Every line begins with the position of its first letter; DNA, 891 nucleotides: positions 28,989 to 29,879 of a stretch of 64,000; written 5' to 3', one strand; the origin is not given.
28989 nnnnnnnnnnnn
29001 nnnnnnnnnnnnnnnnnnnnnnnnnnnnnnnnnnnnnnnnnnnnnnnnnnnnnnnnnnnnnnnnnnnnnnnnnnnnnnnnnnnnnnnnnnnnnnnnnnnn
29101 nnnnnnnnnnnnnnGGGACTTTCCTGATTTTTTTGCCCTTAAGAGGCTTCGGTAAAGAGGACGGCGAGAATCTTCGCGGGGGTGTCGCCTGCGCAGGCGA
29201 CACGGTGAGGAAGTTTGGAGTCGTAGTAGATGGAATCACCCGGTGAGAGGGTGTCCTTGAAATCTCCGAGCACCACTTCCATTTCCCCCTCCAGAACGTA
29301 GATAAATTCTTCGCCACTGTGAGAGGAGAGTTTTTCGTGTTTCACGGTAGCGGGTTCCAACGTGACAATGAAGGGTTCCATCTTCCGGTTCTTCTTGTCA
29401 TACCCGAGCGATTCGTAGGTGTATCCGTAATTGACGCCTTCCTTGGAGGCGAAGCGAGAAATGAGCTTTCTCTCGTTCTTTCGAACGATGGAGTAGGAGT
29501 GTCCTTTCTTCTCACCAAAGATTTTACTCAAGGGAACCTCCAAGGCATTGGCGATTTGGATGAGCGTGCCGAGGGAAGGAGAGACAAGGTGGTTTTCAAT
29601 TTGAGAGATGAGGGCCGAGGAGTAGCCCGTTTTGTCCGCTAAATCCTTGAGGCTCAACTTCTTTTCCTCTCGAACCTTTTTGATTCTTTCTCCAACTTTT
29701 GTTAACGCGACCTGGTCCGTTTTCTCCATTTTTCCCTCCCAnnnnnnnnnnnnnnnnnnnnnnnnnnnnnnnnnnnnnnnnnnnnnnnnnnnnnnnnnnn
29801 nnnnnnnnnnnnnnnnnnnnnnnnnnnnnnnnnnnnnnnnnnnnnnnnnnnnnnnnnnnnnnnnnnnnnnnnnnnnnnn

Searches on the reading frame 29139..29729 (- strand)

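Call 3: search_protein_families(library=pfam, proteins=[window:29139-29729:-], max_evalue=0.01)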
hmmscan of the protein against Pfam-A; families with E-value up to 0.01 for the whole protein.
window:29139-29729:- (196 aa): 9 families
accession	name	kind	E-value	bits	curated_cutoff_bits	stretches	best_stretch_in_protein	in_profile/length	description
PF07883.17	Cupin_2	-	2.2e-18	66.2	27.2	1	121-190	2-69/70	Cupin domain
PF01381.28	HTH_3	-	1.4e-13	51.1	23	1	16-69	1-54/55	Helix-turn-helix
PF12844.13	HTH_19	-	6.3e-11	42.5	30.2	1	13-71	1-59/64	Helix-turn-helix domain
PF13560.12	HTH_31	-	1e-08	35.8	27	1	13-66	3-57/64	Helix-turn-helix domain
PF13443.12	HTH_26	-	4.9e-07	30.3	22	1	15-68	1-55/63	Cro/C1-type HTH DNA-binding domain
PF13413.12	HTH_25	-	0.00081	19.6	24.6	1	16-46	2-32/62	Helix-turn-helix domain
PF05899.18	Cupin_3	-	0.0011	19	23.5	1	140-173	26-60/74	EutQ-like cupin domain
PF00190.28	Cupin_1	-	0.0015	18.5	22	1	137-194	51-116/151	Cupin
PF13744.12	HTH_37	-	0.0045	17.2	27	1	10-64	17-72/80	Helix-turn-helix domain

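Call 4: search_protein_families(library=ncbifam, proteins=[window:29139-29729:-], max_evalue=0.01)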
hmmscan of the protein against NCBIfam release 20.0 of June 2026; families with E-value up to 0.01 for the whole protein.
window:29139-29729:- (196 aa): 15 families
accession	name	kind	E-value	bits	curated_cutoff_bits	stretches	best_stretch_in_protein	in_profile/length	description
NF007408.0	PRK09943.1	equivalog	5.6e-19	68.4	211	1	11-188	7-177/185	HTH-type transcriptional regulator PuuR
NF006015.0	PRK08154.1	subfamily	9.3e-11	41.4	204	1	3-79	22-98/314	anaerobic benzoate catabolism transcriptional regulator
NF041951.1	phage_RstR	subfamily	1.9e-09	37.8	80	1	11-107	2-98/108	RstR family transcriptional repressor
NF010465.0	PRK13890.1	equivalog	5e-08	33.1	96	1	16-71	10-65/121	conjugal transfer protein TrbA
NF003162.0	PRK04140.1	equivalog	1.8e-07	30.5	263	1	13-121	128-230/317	transcriptional regulator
NF047948.1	male_kill_WMK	equivalog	4.5e-07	29.6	300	1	11-96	5-90/300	WO male-killing family protein Wmk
TIGR03070.1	couple_hipB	subfamily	6.8e-07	29.1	71.65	1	11-64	2-55/58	type II toxin-antitoxin system Y4mF family antitoxin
TIGR00270.2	TIGR00270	equivalog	1e-06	28.6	110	1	13-74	77-138/159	multiprotein bridging factor aMBF1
NF007271.0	PRK09726.1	equivalog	7.8e-06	25.8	79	1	12-67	13-68/88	type II toxin-antitoxin system antitoxin HipB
NF052239.1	antitox_spr1629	equivalog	2.8e-05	23.4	335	1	12-75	3-65/377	spr1629 family repressor/antitoxin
NF046032.1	TransRegSlrRBacil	equivalog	0.00016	21.8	250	1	12-73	2-64/149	HTH-type transcriptional regulator SlrR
NF038139.1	Reg_Aceta_RamB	equivalog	0.00052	18.8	700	1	11-65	2-56/465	acetate metabolism transcriptional regulator RamB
TIGR03214.2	ura-cupin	equivalog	0.00058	19.4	200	1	120-189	50-120/249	(S)-ureidoglycine aminohydrolase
NF007257.0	PRK09706.1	subfamily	0.00068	19.5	101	1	11-74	5-69/135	transcriptional repressor DicA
NF041677.1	trans_regClgR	equivalog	0.002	18.2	170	1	12-74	9-71/113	transcriptional regulator ClgR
